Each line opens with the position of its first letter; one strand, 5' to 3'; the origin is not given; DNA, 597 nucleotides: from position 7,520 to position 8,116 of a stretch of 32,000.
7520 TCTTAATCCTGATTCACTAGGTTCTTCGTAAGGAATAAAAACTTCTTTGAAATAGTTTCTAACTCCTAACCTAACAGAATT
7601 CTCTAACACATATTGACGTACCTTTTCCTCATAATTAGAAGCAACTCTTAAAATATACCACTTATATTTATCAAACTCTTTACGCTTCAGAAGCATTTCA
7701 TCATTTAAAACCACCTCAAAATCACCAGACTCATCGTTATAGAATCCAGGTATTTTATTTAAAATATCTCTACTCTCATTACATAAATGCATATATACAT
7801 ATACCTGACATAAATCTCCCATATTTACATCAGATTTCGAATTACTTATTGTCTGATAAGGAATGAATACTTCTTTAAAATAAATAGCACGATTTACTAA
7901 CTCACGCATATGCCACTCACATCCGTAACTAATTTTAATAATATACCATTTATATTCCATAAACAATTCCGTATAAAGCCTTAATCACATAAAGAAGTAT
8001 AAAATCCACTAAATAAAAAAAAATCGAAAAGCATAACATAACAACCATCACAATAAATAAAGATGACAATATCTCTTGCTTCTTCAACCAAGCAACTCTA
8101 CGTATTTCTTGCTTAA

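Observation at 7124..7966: NusG with a tandem, divergent second NGN domain (280 codons instead of about 180-195)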

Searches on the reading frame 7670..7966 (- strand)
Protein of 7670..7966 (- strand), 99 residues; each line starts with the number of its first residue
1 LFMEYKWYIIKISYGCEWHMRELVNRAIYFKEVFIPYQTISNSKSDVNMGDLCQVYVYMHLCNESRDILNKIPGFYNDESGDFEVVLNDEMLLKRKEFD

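Call 3: search_protein_families(library=pfam, proteins=[window:7670-7966:-], max_evalue=10)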
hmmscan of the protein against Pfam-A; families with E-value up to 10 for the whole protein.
seq(99 aa): 3 families
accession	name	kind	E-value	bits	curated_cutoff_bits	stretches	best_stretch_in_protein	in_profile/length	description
PF02357.24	NusG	-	0.0048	17.8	22.2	1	6-75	2-71/93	Transcription termination factor nusG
PF07828.18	PA-IL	-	0.078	13.4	22.5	1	40-87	69-116/121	PA-IL-like protein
PF10262.15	Rdx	-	0.12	13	22.6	1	16-97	10-58/74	Rdx family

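Call 21: search_protein_families(library=pfam, alignment_id=A2, max_evalue=1)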
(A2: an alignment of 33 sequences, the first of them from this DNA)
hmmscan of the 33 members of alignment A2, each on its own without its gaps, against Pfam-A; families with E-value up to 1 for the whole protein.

A. member 1, seq(97 aa): 3 families
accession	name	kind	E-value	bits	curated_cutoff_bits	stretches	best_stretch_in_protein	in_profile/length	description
PF02357.24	NusG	-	0.0045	17.9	22.2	1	4-73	2-71/93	Transcription termination factor nusG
PF07828.18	PA-IL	-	0.074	13.5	22.5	1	38-85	69-116/121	PA-IL-like protein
PF10262.15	Rdx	-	0.11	13.1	22.6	1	14-95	10-58/74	Rdx family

B. families by the number of members that match (of 33 scanned): 12 families
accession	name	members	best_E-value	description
PF02357.24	NusG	32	2.4e-06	Transcription termination factor nusG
PF16047.10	Antimicrobial22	1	0.022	Frog antimicrobial peptide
PF06652.17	Methuselah_N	1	0.032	Methuselah N-terminus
PF20684.3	Fung_rhodopsin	1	0.034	Fungal rhodopsin domain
PF05460.18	ORC6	1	0.037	Origin recognition complex subunit 6 (ORC6)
PF23964.1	DUF7292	1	0.052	Family of unknown function (DUF7292)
PF07828.18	PA-IL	1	0.074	PA-IL-like protein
PF12088.13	DUF3565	1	0.077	Protein of unknown function (DUF3565)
PF04822.18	Takusan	1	0.084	Takusan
PF08626.16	TRAPPC9-Trs120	1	0.092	Transport protein Trs120 or TRAPPC9, TRAPP II complex subunit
PF10262.15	Rdx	1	0.11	Rdx family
PF04369.19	Lactococcin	1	0.36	Lactococcin-like family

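Call 22: search_solved_structures(query=A2, max_evalue=10, show_alignments=3)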
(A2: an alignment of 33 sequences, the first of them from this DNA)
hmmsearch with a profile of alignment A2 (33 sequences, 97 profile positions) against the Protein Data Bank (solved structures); distinct sequences matched with E-value up to 10: 15.
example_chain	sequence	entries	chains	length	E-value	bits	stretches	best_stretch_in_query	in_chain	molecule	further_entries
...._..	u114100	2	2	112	0.017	18.4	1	6-93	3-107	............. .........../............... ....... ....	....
9gur_Z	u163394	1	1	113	0.018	18.4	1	6-93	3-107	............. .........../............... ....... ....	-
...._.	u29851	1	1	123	0.018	18.4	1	5-93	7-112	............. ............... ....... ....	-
6gov_G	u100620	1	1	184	0.039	17.3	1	5-92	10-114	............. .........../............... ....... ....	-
8vf6_A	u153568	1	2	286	0.053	16.9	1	3-77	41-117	Serine/threonine-protein kinase 33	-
9gux_Z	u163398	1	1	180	0.053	16.8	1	5-92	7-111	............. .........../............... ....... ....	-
2jvv_A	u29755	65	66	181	0.054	16.8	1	5-92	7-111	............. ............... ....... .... | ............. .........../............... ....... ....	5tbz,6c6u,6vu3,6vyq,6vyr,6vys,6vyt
6ztj_CF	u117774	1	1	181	0.054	16.8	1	5-92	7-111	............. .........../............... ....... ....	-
5ms0_F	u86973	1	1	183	0.056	16.8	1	5-92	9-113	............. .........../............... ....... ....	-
6tqn_G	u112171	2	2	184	0.057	16.8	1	5-92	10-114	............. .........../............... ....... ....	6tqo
9w0n_7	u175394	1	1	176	0.067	16.5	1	6-92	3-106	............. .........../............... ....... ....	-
2lq8_A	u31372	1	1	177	0.19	15.1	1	3-74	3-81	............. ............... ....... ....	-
6zu5_LS0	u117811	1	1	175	0.22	14.8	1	17-90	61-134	eL20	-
8f5g_A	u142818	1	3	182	0.28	14.5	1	6-42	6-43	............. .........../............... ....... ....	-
8w9z_A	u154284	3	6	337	0.5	13.7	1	19-80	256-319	DNA-directed RNA polymerase subunit alpha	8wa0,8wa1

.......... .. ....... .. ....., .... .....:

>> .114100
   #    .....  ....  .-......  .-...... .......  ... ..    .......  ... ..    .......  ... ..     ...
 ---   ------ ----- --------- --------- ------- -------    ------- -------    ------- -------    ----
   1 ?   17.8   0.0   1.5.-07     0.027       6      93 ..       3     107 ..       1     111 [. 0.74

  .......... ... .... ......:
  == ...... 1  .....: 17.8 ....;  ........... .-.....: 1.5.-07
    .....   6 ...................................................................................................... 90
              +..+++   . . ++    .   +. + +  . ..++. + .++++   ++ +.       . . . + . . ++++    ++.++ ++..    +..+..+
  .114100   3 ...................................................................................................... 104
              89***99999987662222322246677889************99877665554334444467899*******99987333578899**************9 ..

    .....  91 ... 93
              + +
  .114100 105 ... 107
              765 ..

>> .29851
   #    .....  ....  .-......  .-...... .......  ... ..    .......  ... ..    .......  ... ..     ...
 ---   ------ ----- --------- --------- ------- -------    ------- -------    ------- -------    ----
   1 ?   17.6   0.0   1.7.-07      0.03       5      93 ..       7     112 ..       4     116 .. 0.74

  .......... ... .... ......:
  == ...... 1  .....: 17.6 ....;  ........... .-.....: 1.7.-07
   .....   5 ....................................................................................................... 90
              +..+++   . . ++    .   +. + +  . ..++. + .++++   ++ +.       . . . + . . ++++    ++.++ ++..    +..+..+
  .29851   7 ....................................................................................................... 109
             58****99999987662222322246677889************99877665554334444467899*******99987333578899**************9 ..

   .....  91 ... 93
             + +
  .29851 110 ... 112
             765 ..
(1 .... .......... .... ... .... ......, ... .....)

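Call 29: search_protein_representatives(alignment_id=A2)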
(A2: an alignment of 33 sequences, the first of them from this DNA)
Query: 33 sequences, 97 profile positions. Proteins with E-value up to 0.001 (for the whole library): 7; up to 1e-10: 5; up to 1e-30: 2. The best 7 are listed.
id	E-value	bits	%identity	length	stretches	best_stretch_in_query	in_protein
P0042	8.1e-39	147.7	-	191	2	23-97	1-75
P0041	2.3e-37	143.1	-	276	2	1-96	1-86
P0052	4.5e-29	116.5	-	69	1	1-65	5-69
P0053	3.2e-23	97.8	-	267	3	3-94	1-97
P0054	9.6e-13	64.2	-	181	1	3-96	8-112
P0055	2.0e-08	50.3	-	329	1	3-93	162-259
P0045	9.7e-05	38.5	-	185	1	4-95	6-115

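Call 34: list_cluster_members(proteins=[P0053, P0054, P0055])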
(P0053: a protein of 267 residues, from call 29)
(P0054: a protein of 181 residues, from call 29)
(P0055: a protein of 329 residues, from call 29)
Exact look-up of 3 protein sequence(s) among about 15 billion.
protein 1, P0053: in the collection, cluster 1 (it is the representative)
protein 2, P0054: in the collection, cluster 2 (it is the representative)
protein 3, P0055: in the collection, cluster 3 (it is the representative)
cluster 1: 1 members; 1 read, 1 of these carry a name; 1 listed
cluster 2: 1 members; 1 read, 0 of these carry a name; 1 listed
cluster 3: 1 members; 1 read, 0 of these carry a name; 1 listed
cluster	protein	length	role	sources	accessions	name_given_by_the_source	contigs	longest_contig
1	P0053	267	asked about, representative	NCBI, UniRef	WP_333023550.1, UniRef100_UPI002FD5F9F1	transcription termination/antitermination NusG family protein, partial [Wolbachia ... | transcription termination/antitermination NusG family protein n=1 Tax=Wolbachia ...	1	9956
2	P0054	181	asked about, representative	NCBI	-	-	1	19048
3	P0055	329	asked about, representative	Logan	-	-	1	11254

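Call 36: find_encoding_contigs(protein=P0054, flank=5000, max_places=3)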
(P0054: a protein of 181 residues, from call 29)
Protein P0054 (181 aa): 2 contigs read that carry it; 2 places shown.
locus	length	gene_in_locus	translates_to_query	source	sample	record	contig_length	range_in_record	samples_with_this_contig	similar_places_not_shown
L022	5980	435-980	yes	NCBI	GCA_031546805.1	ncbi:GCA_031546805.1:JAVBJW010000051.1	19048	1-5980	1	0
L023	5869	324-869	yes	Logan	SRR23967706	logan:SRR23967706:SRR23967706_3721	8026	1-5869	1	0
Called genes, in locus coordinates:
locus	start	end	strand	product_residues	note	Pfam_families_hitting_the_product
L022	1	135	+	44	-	?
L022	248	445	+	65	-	PF00584:SecE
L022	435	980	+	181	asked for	PF02357:NusG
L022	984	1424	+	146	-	PF03946:Ribosomal_L11_N, PF00298:Ribosomal_L11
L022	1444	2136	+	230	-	PF00687:Ribosomal_L1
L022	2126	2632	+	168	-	PF00466:Ribosomal_L10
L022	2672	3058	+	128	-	PF00542:Ribosomal_L12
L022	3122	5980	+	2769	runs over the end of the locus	PF04563:RNA_pol_Rpb2_1, PF04561:RNA_pol_Rpb2_2, PF04565:RNA_pol_Rpb2_3, PF10385:RNA_pol_Rpb2_45, PF00562:RNA_pol_Rpb2_6, PF04560:RNA_pol_Rpb2_7, PF04997:RNA_pol_Rpb1_1, PF00623:RNA_pol_Rpb1_2, +3 more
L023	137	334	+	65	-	PF00584:SecE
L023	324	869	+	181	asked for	PF02357:NusG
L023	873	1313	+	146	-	PF03946:Ribosomal_L11_N, PF00298:Ribosomal_L11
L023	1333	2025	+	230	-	PF00687:Ribosomal_L1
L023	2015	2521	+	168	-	PF00466:Ribosomal_L10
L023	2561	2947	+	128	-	PF00542:Ribosomal_L12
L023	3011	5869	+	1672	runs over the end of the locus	?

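Call 37: find_encoding_contigs(protein=P0055, flank=6000, max_places=3)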
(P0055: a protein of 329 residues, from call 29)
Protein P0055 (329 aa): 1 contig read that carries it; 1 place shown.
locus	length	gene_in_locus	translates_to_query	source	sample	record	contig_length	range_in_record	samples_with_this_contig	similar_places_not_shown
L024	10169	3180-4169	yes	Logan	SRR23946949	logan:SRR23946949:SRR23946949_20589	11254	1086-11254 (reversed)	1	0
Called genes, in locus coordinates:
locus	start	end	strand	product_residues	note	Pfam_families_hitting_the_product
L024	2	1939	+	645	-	?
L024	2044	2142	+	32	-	-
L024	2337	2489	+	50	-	-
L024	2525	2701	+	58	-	-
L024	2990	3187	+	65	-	PF00584:SecE (weak)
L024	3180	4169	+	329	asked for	PF12796:Ank_2 (weak), PF13637:Ank_4 (faint), PF02357:NusG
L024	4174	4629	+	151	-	PF03946:Ribosomal_L11_N, PF00298:Ribosomal_L11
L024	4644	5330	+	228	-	PF00687:Ribosomal_L1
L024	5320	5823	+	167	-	PF00466:Ribosomal_L10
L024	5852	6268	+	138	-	PF16320:Ribosomal_L12_N (weak), PF00542:Ribosomal_L12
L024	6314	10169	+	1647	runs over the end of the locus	?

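Call 38: find_encoding_contigs(protein=P0053, flank=5000, max_places=3)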
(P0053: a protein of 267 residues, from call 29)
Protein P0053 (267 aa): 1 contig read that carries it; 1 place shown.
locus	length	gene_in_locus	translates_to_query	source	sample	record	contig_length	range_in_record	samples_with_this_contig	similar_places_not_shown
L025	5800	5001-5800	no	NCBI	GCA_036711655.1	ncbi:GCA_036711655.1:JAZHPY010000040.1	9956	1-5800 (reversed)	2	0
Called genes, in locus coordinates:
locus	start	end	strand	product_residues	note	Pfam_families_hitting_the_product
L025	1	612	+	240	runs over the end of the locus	-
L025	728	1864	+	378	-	PF13624:SurA_N_3 (weak)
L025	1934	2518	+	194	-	-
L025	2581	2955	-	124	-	PF04956:TrbC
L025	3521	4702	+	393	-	PF00009:GTP_EFTU, PF03144:GTP_EFTU_D2, PF03143:GTP_EFTU_D3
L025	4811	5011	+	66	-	PF00584:SecE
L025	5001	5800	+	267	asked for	PF02357:NusG (faint)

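Call 40: predict_structure(alignment_id=A2)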
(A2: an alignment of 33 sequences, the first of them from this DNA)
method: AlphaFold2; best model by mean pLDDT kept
length: 97 residues; sequences in the alignment: 33
mean_pLDDT: 81.4   pTM: 0.71
mean pLDDT of the five models: 81.4, 80.2, 79.5, 79.4, 76.8
residues with pLDDT >= 90: 28; 70-90: 50; 50-70: 12; < 50: 7
segments of 3 or more residues with pLDDT < 50: 38-44
pLDDT, mean of each block of 10 residues (from residue 1): 88 87 90 66 56 91 90 77 89 79
secondary structure, 60 per line:
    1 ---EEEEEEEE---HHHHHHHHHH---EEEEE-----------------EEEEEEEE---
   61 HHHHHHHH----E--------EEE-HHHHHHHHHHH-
elements in order: E4-11 H15-24 E28-32 E50-57 H61-68 E82-84 H86-96

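Call 46: fold_search(model_id=the predicted structure, library=pdb)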
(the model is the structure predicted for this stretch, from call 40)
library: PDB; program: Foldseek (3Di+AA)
matches with E <= 10: 777; with E <= 0.001: 4
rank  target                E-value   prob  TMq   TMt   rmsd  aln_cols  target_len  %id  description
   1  9guw_Z                7.3e-04  1.00  0.64  0.43   5.0       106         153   19  30S-TEC (TEC in expressome position) Inactive state 2 (released 2024-11-20)
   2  6c6u_N                7.7e-04  1.00  0.63  0.62   5.0       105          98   19  CryoEM structure of E.coli RNA polymerase elongation complex bound with NusG (released 2018-07-25)
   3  6ztj_CF               8.7e-04  1.00  0.63  0.41   5.0       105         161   19  E. coli 70S-RNAP expressome complex in NusG-coupled state (38 nt intervening mRNA) (released 2020-09-16)
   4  6x6t_AB               9.3e-04  1.00  0.58  0.38   5.2       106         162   20  Cryo-EM structure of an Escherichia coli coupled transcription-translation complex B1 (TTC-B1) containing an mRNA wit (released 2020-09-02)
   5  6x7k_AB               1.3e-03  1.00  0.58  0.38   5.1       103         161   19  Cryo-EM structure of an Escherichia coli coupled transcription-translation complex B3 (TTC-B3) containing an mRNA wit (released 2020-09-02)
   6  9gur_Z                1.3e-03  1.00  0.64  0.63   4.8       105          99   19  30S mRNA delivery complex TEC resolved (TEC only) (released 2024-11-20)
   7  6x7f_AB               1.7e-03  1.00  0.65  0.39   4.6       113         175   18  Cryo-EM structure of an Escherichia coli coupled transcription-translation complex B2 (TTC-B2) containing an mRNA wit (released 2020-09-02)
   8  6xav_L                2.2e-03  1.00  0.64  0.65   4.4       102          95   18  CryoEM Structure of E. coli Rho-dependent Transcription Pre-termination Complex bound with NusG (released 2020-12-16)
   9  9a56_B                3.8e-03  1.00  0.68  0.41   4.8       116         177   16  Integrative model of RPOB-NUSG by crosslinking MS and deep learning (released 2024-09-18)
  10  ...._MODEL_1_A        3.8e-03  1.00  0.66  0.54   6.1       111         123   16  Solution structure of the aminoterminal domain of E. coli NusG (released 2009-02-03)
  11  8y5k_NG               4.0e-03  1.00  0.56  0.60   3.9       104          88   18  E.coli transcription translation coupling complex in TTC-A state 2 containing mRNA with 27-mer spacer, NusG, NusA, fM (released 2025-08-13)
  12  8e74_Z                4.8e-03  1.00  0.58  0.48   5.3       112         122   16  Mycobacterium tuberculosis RNAP paused elongation complex with NusG transcription factor (released 2023-03-22)
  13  8syi_G                5.4e-03  1.00  0.65  0.54   5.1       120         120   17  Cyanobacterial RNAP-EC (released 2023-07-05)
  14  8y5l_NG               5.8e-03  1.00  0.55  0.37   4.2       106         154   18  E.coli transcription translation coupling complex in TTC-B state 1 (subclass1) containing mRNA with 30-mer spacer, Nu (released 2025-08-13)
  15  8ehq_G                6.1e-03  1.00  0.64  0.58   5.7       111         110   18  Mycobacterium tuberculosis paused transcription complex with Bacillus subtilis NusG (released 2023-02-01)
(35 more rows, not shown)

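Call 48: find_homologous_proteins(query=P0054)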
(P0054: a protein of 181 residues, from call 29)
Query P0054 (181 aa): 10 proteins with E <= 0.001 among 175 candidates.
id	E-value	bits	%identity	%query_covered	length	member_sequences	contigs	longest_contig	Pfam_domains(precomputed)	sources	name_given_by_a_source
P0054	1.3e-113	395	100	100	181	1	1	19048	PF02357.25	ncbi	-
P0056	7.0e-29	119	38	94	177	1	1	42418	PF00467.36,PF02357.25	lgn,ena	-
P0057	4.7e-24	103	35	92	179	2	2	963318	PF00467.36,PF02357.25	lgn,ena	-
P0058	4.8e-24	103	35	92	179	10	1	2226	PF00467.36,PF02357.25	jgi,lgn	-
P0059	3.5e-22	97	39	92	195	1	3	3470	PF00467.36,PF02357.25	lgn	-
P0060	3.5e-22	97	38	92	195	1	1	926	PF00467.36,PF02357.25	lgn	-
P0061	3.6e-22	97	38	92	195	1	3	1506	PF00467.36,PF02357.25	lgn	-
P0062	5.5e-22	96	34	94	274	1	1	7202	PF02357.25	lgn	-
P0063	2.5e-17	81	32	94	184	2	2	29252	PF00467.36,PF02357.25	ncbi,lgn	-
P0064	1.7e-12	65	26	94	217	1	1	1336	PF02357.25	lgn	-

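Call 49: search_protein_families(library=pfam, proteins=[P0055, P0053], max_evalue=0.01)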
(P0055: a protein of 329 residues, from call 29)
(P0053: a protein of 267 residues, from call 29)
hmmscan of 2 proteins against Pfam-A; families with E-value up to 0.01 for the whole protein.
P0055 (329 aa): 6 families
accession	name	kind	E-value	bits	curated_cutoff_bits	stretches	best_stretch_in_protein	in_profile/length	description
PF02357.24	NusG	-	8.9e-16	58.6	22.2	1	165-258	2-92/93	Transcription termination factor nusG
PF13637.12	Ank_4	-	5.2e-07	30.2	22.7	0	74-115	10-50/50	Ankyrin repeats (many copies)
PF12796.13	Ank_2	-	3e-06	28.1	27.3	1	33-118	11-83/90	Ankyrin repeats (3 copies)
PF13857.12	Ank_5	-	0.00029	21.6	27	0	73-102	28-56/56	Ankyrin repeats (many copies)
PF00023.36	Ank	-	0.0022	18.6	21.1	0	52-92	2-32/33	Ankyrin repeat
PF00467.35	KOW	-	0.0046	17.2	22.3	0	278-307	2-31/32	KOW motif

P0053 (267 aa): 2 families
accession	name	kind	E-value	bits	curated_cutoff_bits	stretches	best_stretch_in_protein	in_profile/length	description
PF02357.24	NusG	-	7.3e-11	42.9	22.2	1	103-214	2-85/93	Transcription termination factor nusG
PF00467.35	KOW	-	0.0054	17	22.3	1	240-264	1-25/32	KOW motif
